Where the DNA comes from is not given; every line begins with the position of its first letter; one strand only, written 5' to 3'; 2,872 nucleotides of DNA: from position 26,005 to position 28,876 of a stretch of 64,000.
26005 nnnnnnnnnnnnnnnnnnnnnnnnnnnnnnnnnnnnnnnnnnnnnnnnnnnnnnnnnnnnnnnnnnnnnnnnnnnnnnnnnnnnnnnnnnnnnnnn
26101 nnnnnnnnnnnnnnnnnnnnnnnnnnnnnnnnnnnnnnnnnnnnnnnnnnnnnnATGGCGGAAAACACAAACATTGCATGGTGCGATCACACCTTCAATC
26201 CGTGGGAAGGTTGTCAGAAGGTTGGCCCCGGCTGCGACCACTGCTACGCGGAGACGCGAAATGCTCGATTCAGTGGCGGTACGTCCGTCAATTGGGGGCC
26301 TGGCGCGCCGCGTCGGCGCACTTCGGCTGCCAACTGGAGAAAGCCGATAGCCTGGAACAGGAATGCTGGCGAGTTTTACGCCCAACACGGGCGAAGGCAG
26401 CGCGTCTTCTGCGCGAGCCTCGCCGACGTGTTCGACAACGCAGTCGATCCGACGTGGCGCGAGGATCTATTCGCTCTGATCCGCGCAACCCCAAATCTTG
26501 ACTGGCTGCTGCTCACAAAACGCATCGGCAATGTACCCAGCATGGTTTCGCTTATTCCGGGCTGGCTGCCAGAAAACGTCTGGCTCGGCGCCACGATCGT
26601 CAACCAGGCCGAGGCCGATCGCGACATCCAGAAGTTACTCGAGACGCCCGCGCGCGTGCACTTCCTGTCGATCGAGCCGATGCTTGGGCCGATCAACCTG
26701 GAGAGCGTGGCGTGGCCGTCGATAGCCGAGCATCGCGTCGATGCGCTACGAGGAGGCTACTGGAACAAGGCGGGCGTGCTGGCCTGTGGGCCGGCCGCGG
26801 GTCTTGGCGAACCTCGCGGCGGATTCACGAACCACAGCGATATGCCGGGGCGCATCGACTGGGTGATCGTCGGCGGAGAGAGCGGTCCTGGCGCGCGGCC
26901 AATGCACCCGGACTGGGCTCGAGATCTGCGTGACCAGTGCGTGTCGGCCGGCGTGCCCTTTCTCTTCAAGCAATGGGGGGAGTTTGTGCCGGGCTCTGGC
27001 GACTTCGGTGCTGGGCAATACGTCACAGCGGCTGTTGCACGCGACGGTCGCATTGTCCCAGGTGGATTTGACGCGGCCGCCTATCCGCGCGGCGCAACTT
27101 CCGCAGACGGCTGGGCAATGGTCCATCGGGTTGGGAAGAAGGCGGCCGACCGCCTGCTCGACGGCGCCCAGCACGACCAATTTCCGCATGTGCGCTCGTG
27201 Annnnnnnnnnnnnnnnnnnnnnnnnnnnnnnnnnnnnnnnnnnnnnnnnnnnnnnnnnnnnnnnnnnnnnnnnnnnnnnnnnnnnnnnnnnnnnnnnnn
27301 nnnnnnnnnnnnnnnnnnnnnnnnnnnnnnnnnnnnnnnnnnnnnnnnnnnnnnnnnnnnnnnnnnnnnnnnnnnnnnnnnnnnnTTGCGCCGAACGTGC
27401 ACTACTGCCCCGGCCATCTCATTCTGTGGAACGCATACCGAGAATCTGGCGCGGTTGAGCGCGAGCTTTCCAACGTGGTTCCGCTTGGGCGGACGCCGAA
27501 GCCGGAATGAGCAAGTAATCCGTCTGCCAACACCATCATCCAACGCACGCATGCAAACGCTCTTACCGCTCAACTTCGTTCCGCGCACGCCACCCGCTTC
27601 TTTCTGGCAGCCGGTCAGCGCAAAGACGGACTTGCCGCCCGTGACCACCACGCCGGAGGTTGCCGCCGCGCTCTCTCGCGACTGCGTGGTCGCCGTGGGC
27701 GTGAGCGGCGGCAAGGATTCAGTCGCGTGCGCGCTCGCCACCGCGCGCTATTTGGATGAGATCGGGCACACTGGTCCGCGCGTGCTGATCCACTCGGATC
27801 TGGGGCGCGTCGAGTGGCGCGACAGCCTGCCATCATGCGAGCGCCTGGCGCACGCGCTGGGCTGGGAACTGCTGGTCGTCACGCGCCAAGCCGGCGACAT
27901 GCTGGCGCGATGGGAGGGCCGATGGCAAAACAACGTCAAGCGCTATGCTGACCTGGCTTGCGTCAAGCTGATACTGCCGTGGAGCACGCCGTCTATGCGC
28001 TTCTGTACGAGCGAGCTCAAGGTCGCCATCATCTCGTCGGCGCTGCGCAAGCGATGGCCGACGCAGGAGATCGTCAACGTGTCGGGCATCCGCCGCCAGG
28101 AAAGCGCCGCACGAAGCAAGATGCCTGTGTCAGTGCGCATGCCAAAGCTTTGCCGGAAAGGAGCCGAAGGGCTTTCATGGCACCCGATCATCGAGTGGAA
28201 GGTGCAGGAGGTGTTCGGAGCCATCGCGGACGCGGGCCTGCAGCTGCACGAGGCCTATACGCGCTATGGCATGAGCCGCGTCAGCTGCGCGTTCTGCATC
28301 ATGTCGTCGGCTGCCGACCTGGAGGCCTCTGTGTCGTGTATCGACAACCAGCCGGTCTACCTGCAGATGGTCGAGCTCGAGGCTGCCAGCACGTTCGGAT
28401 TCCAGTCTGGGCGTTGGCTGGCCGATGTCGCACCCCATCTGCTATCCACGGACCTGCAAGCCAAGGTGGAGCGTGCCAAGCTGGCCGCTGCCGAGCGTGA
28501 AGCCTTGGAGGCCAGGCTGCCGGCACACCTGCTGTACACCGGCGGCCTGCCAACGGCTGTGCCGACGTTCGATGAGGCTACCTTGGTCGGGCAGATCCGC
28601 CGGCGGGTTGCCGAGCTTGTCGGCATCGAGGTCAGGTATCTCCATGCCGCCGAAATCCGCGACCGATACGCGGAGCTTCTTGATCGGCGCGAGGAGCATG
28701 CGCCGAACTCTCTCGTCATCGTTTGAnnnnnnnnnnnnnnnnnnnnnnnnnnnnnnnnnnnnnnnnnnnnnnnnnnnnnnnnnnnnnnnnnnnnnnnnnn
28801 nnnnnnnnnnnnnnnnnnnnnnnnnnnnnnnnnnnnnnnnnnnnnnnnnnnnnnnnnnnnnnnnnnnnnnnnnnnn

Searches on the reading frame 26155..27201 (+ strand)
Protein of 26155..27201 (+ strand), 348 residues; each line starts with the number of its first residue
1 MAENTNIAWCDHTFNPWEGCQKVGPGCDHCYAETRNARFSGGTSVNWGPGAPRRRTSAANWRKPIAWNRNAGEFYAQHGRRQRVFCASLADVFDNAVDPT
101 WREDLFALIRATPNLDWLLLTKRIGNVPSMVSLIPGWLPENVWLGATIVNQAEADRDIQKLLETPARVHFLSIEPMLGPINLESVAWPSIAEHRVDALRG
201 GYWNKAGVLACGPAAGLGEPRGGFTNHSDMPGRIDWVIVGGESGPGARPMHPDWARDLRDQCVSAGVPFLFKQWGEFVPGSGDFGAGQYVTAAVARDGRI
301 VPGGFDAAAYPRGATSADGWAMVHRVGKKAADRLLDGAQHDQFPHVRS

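Call 23: search_protein_families(library=pfam, proteins=[window:26155-27201:+], max_evalue=0.001)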
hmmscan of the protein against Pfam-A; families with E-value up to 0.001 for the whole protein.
window:26155-27201:+ (348 aa): 1 family
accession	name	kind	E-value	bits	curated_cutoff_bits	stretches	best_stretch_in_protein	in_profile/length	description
PF07505.17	DUF5131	-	1.9e-89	299.8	28.9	1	4-344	1-243/243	Protein of unknown function (DUF5131)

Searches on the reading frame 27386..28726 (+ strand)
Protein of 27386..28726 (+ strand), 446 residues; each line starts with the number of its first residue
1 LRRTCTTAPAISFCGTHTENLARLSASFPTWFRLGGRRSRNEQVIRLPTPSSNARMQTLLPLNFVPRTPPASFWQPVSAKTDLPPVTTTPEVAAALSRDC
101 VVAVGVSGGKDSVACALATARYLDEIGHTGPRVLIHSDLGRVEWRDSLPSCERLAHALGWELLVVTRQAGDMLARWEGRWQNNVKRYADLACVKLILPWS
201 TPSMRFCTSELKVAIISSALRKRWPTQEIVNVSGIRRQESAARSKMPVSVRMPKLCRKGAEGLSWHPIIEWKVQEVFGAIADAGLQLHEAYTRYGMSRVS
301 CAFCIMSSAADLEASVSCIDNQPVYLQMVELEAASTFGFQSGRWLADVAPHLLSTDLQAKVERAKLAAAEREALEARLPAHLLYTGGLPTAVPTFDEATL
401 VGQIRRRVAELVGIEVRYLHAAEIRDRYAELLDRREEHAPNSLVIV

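Call 23: search_protein_families(library=pfam, proteins=[window:27386-28726:+], max_evalue=0.001)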
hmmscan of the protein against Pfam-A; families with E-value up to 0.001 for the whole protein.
window:27386-28726:+ (446 aa): 1 family
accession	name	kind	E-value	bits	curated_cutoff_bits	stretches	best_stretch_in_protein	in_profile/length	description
PF01507.26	PAPS_reduct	-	8.8e-09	36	22.5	1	103-304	3-172/175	Phosphoadenosine phosphosulfate reductase domain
